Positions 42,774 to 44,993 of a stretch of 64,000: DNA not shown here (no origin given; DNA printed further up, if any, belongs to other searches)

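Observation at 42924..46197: Candidate undescribed two-gene system, copy 1: cytoplasmic HExxH gluzincin-like protein coupled to a ComEC-type MBL hydrolase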

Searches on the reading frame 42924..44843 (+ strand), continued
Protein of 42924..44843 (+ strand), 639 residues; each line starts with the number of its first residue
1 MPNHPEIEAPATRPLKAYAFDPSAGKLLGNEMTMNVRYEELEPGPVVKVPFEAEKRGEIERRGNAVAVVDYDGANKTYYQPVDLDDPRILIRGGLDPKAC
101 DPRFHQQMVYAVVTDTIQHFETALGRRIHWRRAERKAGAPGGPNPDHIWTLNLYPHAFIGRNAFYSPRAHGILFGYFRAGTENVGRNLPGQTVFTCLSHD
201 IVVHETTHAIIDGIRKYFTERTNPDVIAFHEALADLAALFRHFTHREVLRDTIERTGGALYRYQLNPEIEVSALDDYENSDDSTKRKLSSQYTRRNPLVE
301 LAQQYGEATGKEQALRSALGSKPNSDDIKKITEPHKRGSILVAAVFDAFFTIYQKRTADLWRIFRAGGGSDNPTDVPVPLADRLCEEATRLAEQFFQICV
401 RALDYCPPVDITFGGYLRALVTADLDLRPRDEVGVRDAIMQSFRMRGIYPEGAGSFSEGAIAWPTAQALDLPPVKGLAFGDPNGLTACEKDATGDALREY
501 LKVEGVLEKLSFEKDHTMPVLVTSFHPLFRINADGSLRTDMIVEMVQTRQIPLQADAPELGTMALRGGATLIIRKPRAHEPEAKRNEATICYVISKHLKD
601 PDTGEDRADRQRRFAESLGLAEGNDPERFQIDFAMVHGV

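Call 67: search_protein_families(library=padloc, alignment_id=A4, max_evalue=0.00001)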
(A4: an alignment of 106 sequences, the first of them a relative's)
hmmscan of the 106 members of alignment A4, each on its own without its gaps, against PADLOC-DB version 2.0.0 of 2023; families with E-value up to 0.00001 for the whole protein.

A. member 1, L002:3975-5636:+ (554 aa): 0 families

B. families by the number of members that match (of 106 scanned): 50 families (the first 25 are shown)
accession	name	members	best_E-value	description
PDLC03854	LmuA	3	3.4e-74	-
PDLC04677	PDC-M48B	3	9.8e-66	-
PDLC03805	RTasMBL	3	7e-47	DRT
PDLC02158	Avs1a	3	2.4e-43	-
PDLC04676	PDC-M48B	3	5.5e-18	-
PDLC02614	DrmC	2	2.8e-11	DrmC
PDLC02588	DrmC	2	7.4e-09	DrmC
PDLC02604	DrmC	2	2.2e-08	DrmC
PDLC02585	DrmC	2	3.1e-07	DrmC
PDLC02597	DrmC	2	8.6e-07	DrmC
PDLC04042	PD-T4-6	1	1e-66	-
PDLC04053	PD-T4-6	1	8.6e-65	-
PDLC04138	mad6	1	4.7e-60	mads_6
PDLC04043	PD-T4-6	1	1.8e-58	-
PDLC04039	PD-T4-6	1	3.3e-58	-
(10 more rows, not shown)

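Call 84: search_dna_similar(query=window:42924-44843:+, collection=plasmids, mode=protein, max_rows=25)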
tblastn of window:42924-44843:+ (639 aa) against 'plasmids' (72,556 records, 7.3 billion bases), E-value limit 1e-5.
Records with a match: 37; places in all: 42; records where one place covers at least 80% of the query: 19.
Best place of each record, by identity: <60% 37.
By first word of the organism name: Rhizobium 18; Agrobacterium 5; Hymenobacter 4; Phyllobacterium 2; Bradyrhizobium 1; Sinorhizobium 1; Methylorubrum 1; Deinococcus 1; Kovacikia 1; Paraburkholderia 1; and 2 more.
By predicted mobility (MOB-suite, as given by PLSDB): conjugative 21; non-mobilizable 15; mobilizable 1.
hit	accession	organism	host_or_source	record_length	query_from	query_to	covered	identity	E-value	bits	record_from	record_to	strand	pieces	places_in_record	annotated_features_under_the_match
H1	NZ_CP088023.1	Bradyrhizobium quebecense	Glycine max cv. AC Glengarry,Cell ...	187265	6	637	99%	49.1%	0e+0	600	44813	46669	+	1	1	peptidase M4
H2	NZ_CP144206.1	Sinorhizobium chiapasense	mixed culture,rhizosphere soil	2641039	2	637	100%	36.7%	6e-108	365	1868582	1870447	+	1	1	none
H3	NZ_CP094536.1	Hymenobacter monticola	Single cell,a pond on the Huanglong ...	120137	1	613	96%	37.4%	6e-109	368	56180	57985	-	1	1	hypothetical protein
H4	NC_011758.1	Methylorubrum extorquens CM4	-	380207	1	573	90%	39.7%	8e-115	385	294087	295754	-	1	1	S8 family serine peptidase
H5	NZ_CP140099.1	Deinococcus sp. AB2017081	pure culture,soil near an iron factory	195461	8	637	99%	36.1%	2e-107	364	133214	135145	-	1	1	hypothetical protein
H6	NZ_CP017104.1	Rhizobium gallicum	Phaseolus vulgaris,Whole ...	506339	9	617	95%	36.9%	9e-100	342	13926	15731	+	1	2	hypothetical protein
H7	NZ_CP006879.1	Rhizobium gallicum bv. gallicum R602sp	Phaseolus vulgaris,whole ...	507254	9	617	95%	36.9%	1e-99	341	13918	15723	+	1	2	hypothetical protein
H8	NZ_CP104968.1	Phyllobacterium sp. A18/5-2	Vicia costata,cell culture,root nodule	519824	5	573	89%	39.0%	2e-109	369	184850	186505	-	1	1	S8 family serine peptidase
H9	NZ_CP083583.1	Kovacikia minuta CCNUW1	cell culture,fresh water lake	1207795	10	614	95%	36.2%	4e-90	360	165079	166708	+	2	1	record has no annotation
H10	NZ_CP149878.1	Rhizobium sp. T1473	Medicago sativa,Cell Culture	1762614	3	622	97%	34.9%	4e-99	340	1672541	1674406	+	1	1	none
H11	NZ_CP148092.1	Rhizobium sp. T1470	Medicago sativa,cell culture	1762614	3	622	97%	34.9%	4e-99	340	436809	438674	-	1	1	none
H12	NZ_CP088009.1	Rhizobium sp. T136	Melilotus albus,Cell culture,root nodule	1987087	3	622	97%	34.9%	1e-98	338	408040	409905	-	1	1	none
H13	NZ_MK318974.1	Rhizobium rhizogenes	-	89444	10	573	88%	37.7%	2e-104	355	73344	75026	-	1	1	hypothetical protein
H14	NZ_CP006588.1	Hymenobacter sp. APR13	silkworm feces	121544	1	500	78%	42.4%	9e-109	368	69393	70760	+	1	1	hypothetical protein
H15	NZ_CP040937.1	Hymenobacter sp. DG01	cell culture,water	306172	1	500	78%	42.4%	9e-109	368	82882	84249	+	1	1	hypothetical protein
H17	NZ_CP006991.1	Rhizobium etli bv. mimosae str. IE4771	Phaseolus vulgaris,whole organism,nodule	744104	13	611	94%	34.8%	1e-97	335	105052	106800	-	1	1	S8 family serine peptidase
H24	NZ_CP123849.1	Agrobacterium tumefaciens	Rose,cell culture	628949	10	463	71%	42.8%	6e-101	345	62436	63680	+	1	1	hypothetical protein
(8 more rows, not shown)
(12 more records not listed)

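Call 85: search_dna_similar(query=window:42924-44843:+, collection=phages, mode=protein, max_rows=15)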
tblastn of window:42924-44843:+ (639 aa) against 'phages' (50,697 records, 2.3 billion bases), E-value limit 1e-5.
Records with a match: 1; places in all: 1; records where one place covers at least 80% of the query: 1.
Best place of each record, by identity: <60% 1.
By first word of the organism name: Bacteriophage 1.
By host as written in the record: - 1.
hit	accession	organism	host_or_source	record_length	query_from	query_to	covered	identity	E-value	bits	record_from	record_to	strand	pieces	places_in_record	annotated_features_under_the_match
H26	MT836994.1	Bacteriophage sp.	human fecal samples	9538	5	626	97%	39.0%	5e-113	378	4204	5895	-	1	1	record has no annotation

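Call 86: get_annotated_region(hit=H1, flank=7000)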
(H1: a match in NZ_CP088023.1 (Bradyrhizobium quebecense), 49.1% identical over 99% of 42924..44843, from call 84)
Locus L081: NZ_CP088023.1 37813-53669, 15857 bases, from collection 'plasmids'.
description: Bradyrhizobium quebecense strain 66S1MB plasmid pBq66S1MBa, complete sequence
organism: Bradyrhizobium quebecense (NCBI taxid 2748629)
taxonomy: Bacteria; Pseudomonadota; Alphaproteobacteria; Hyphomicrobiales; Nitrobacteraceae; Bradyrhizobium; Bradyrhizobium quebecense
host: -; source: Glycine max cv. AC Glengarry,Cell culture,Root nodule from soybean plant inoculated with root zone soil from ...; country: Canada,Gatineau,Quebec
typing (MOB-suite, as given by PLSDB): conjugative; relaxase MOBP,MOBQ; mating-pair formation MPF_T
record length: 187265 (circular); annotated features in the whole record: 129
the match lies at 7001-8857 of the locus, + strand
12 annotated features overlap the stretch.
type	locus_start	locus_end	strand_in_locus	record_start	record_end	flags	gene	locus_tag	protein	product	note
CDS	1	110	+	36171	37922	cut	-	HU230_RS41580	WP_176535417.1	CHAT domain-containing protein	-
CDS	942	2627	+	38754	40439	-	-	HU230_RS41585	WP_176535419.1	hypothetical protein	-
CDS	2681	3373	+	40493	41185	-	-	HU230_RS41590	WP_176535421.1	hypothetical protein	-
CDS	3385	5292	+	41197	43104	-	-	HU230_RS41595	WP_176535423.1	GMC family oxidoreductase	-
CDS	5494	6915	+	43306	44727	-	-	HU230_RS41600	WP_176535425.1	phospholipase D-like domain-containing protein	-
CDS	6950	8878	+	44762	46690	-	-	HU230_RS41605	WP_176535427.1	peptidase M4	-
CDS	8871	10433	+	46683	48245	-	-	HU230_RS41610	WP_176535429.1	MBL fold metallo-hydrolase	-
CDS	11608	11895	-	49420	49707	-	-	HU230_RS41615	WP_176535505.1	SOS response transcriptional repressor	-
CDS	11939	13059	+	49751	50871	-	-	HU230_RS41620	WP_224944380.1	IS630 family transposase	-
CDS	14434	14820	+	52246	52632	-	-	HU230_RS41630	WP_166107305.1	type II toxin-antitoxin system VapC family toxin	-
CDS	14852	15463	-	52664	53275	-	-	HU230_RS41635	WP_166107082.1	TraH family protein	GO:0000160 - phosphorelay signal transduction system [Evidence IEA]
CDS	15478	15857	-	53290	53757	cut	-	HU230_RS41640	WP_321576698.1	nitrilase-related carbon-nitrogen hydrolase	GO:0006807 - nitrogen compound metabolic process [Evidence IEA]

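Call 87: get_annotated_region(hit=H4, flank=7000)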
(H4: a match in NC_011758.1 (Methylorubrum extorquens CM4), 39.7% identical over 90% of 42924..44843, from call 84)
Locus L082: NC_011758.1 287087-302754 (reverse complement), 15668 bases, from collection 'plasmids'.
description: Methylorubrum extorquens CM4 plasmid pCMU01, complete sequence
organism: Methylorubrum extorquens CM4 (NCBI taxid 440085)
taxonomy: Bacteria; Pseudomonadota; Alphaproteobacteria; Hyphomicrobiales; Methylobacteriaceae; Methylorubrum; Methylorubrum extorquens; Methylorubrum extorquens CM4
host: -; source: -; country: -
typing (MOB-suite, as given by PLSDB): conjugative; replicon rep_cluster_4; relaxase MOBQ; mating-pair formation MPF_I
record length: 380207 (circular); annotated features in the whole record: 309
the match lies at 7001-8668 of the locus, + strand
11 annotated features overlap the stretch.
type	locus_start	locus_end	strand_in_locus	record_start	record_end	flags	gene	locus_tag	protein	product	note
CDS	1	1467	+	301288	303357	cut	-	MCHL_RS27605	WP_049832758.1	AAA family ATPase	-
CDS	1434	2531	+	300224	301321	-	-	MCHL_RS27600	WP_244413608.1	3'-5' exonuclease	-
CDS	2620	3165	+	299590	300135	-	-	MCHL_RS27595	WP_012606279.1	metallophosphoesterase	-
CDS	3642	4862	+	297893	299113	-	-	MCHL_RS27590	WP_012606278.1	DUF2235 domain-containing protein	-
CDS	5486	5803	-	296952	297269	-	-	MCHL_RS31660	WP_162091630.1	hypothetical protein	-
CDS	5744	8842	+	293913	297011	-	-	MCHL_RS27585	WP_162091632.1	S8 family serine peptidase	GO:0006508 - proteolysis [Evidence IEA]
CDS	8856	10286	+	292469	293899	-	-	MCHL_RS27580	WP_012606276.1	MBL fold metallo-hydrolase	-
CDS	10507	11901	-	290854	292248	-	-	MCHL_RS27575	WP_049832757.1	SIR2 family protein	-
CDS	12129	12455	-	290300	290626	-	-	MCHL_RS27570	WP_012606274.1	hypothetical protein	-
CDS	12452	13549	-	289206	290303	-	-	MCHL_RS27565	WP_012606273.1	IS5-like element ISMch8 family transposase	GO:0006313 - DNA transposition [Evidence IEA]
CDS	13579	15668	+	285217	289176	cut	-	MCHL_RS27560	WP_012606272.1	SIR2 family protein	-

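Call 91: get_annotated_region(hit=H5, flank=7000)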
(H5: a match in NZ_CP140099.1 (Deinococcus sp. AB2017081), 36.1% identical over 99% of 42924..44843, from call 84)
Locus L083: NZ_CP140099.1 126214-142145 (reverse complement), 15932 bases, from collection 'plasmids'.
description: Deinococcus sp. AB2017081 plasmid unnamed1, complete sequence
organism: Deinococcus sp. AB2017081 (NCBI taxid 3093660)
taxonomy: Bacteria; Deinococcota; Deinococci; Deinococcales; Deinococcaceae; Deinococcus; Deinococcus sp. AB2017081
host: -; source: pure culture,soil near an iron factory; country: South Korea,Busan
typing (MOB-suite, as given by PLSDB): non-mobilizable
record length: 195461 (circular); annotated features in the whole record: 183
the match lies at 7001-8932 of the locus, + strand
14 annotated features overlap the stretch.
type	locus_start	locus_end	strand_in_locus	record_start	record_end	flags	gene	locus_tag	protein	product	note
CDS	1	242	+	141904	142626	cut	-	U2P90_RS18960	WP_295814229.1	plastocyanin/azurin family copper-binding protein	-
CDS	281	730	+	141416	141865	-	-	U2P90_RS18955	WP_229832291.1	CHRD domain-containing protein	-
CDS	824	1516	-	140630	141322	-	-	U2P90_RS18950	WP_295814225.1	anti-sigma factor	-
CDS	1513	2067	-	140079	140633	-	-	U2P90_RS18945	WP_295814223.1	sigma-70 family RNA polymerase sigma factor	GO:0006352 - DNA-templated transcription initiation [Evidence IEA]; GO:0006355 - regulation of DNA-templated ...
CDS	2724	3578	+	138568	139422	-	-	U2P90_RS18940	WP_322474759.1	DUF4238 domain-containing protein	-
CDS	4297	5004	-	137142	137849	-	-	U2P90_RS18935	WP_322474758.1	hypothetical protein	-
CDS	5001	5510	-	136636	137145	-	-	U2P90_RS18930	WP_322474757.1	hypothetical protein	-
CDS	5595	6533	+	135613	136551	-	-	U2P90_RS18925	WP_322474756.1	tyrosine-type recombinase/integrase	GO:0015074 - DNA integration [Evidence IEA]; GO:0006310 - DNA recombination [Evidence IEA]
CDS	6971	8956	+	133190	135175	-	-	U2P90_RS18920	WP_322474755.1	hypothetical protein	-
CDS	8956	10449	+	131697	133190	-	-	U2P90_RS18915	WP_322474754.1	MBL fold metallo-hydrolase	-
CDS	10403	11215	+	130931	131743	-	-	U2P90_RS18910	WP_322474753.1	hypothetical protein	-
CDS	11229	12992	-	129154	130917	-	-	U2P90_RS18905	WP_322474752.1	patatin-like phospholipase family protein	GO:0006629 - lipid metabolic process [Evidence IEA]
CDS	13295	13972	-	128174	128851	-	-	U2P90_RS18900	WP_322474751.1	hypothetical protein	-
CDS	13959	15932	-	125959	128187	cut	-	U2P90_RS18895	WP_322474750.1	ThiF family adenylyltransferase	-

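Call 92: get_annotated_region(hit=H3, flank=7000)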
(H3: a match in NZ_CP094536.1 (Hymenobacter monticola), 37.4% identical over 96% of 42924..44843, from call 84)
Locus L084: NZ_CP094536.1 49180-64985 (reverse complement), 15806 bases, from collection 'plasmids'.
description: Hymenobacter monticola strain KACC 22596 plasmid unnamed2, complete sequence
organism: Hymenobacter monticola (NCBI taxid 1705399)
taxonomy: Bacteria; Bacteroidota; Cytophagia; Cytophagales; Hymenobacteraceae; Hymenobacter; Hymenobacter monticola
host: -; source: Single cell,a pond on the Huanglong mountain; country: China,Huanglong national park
typing (MOB-suite, as given by PLSDB): mobilizable; relaxase MOBB
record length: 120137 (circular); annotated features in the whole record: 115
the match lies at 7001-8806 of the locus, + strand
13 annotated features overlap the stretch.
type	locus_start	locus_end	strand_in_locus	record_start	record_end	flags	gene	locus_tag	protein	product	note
CDS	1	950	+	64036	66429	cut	-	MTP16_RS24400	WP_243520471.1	multicopper oxidase domain-containing protein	-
CDS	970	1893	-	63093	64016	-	-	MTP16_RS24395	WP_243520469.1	hypothetical protein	-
CDS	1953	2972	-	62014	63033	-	-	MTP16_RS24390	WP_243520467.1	hypothetical protein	-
CDS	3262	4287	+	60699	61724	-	-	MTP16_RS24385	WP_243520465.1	tyrosine-type recombinase/integrase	GO:0015074 - DNA integration [Evidence IEA]; GO:0006310 - DNA recombination [Evidence IEA]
CDS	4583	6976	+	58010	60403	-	-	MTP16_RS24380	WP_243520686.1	AAA family ATPase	GO:0006302 - double-strand break repair [Evidence IEA]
CDS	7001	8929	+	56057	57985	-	-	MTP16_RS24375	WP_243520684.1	hypothetical protein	-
CDS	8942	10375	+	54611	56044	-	-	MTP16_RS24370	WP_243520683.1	hypothetical protein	-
CDS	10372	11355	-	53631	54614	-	-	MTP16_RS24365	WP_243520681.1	Mov34/MPN/PAD-1 family protein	-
CDS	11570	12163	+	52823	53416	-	-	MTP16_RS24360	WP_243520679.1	recombinase family protein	GO:0006310 - DNA recombination [Evidence IEA]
CDS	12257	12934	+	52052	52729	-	-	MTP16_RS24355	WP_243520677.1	response regulator transcription factor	GO:0000160 - phosphorelay signal transduction system [Evidence IEA]; GO:0006355 - regulation of DNA-templated ...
CDS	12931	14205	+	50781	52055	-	-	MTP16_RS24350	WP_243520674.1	HAMP domain-containing sensor histidine kinase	GO:0007165 - signal transduction [Evidence IEA]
CDS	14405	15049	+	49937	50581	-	-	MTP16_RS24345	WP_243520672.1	phosphatase PAP2 family protein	-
CDS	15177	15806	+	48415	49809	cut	-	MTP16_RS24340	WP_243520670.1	DUF5982 domain-containing protein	-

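Call 98: get_annotated_region(hit=H26, flank=6000)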
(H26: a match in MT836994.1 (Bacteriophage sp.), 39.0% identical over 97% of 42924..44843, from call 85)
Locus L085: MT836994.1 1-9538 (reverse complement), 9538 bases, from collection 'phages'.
description: UNVERIFIED: Bacteriophage sp. clone scaffold_3593 genomic sequence.
organism: Bacteriophage sp. (NCBI taxid 38018)
taxonomy: Viruses
host: -; source: human fecal samples; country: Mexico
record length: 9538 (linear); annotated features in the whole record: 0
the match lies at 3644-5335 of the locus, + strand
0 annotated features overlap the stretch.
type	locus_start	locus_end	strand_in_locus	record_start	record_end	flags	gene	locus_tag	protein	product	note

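Call 100: search_protein_families(library=pfam, proteins=[L085:14-1510:+, L085:1090-2115:-, L085:2112-2993:-, L085:5436-6677:+, L085:7376-9445:-, L084:4583-6976:+, L083:10403-11215:+, L081:942-2627:+, L081:2681-3373:+], max_evalue=0.001)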
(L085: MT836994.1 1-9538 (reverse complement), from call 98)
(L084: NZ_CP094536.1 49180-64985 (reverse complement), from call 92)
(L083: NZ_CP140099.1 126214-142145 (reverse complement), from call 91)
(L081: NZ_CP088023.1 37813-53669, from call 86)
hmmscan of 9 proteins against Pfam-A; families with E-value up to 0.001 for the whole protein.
L085:14-1510:+ (498 aa): 0 families

L085:1090-2115:- (341 aa): 0 families

L085:2112-2993:- (293 aa): 0 families

L085:5436-6677:+ (413 aa): 1 family
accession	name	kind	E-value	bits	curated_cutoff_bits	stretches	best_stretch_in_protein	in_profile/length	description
PF12706.13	Lactamase_B_2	-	9.7e-05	22.5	27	1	31-85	2-49/200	Beta-lactamase superfamily domain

L085:7376-9445:- (689 aa): 2 families
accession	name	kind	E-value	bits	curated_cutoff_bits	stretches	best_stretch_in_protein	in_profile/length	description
PF01740.26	STAS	-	1.3e-12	47.8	22.6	1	563-655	2-94/106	STAS domain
PF14361.12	RsbRD_N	-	0.00017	22.7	24.3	1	419-508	3-102/104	RsbT co-antagonist protein rsbRD N-terminal domain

L084:4583-6976:+ (797 aa): 7 families
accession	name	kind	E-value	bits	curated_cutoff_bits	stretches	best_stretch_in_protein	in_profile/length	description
PF13476.12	AAA_23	-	3.4e-11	44.6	27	1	8-218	2-177/201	AAA domain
PF13304.12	AAA_21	-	6.5e-11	43.3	27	1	484-587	193-299/304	AAA domain, putative AbiEii toxin, Type IV TA system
PF02463.25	SMC_N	-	5.5e-10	39.5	40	1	5-589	2-201/220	RecF/RecN/SMC N terminal domain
PF13175.12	AAA_15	-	1.2e-08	35.4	32.1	1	5-81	3-55/374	AAA ATPase domain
PF13555.12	AAA_29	-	2.6e-05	24.3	27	1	8-56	4-45/61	P-loop containing region of AAA domain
PF13166.12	AAA_13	-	0.00016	21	36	1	533-594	510-577/713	AAA domain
PF00005.33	ABC_tran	-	0.00021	22.3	25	0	34-100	12-78/137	ABC transporter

L083:10403-11215:+ (270 aa): 0 families

L081:942-2627:+ (561 aa): 0 families

L081:2681-3373:+ (230 aa): 1 family
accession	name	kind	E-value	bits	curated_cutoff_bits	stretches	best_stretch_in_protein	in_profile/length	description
PF12318.13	FAD-SLDH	-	8.5e-07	29.8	24.2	0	25-75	2-53/163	Membrane bound FAD containing D-sorbitol dehydrogenase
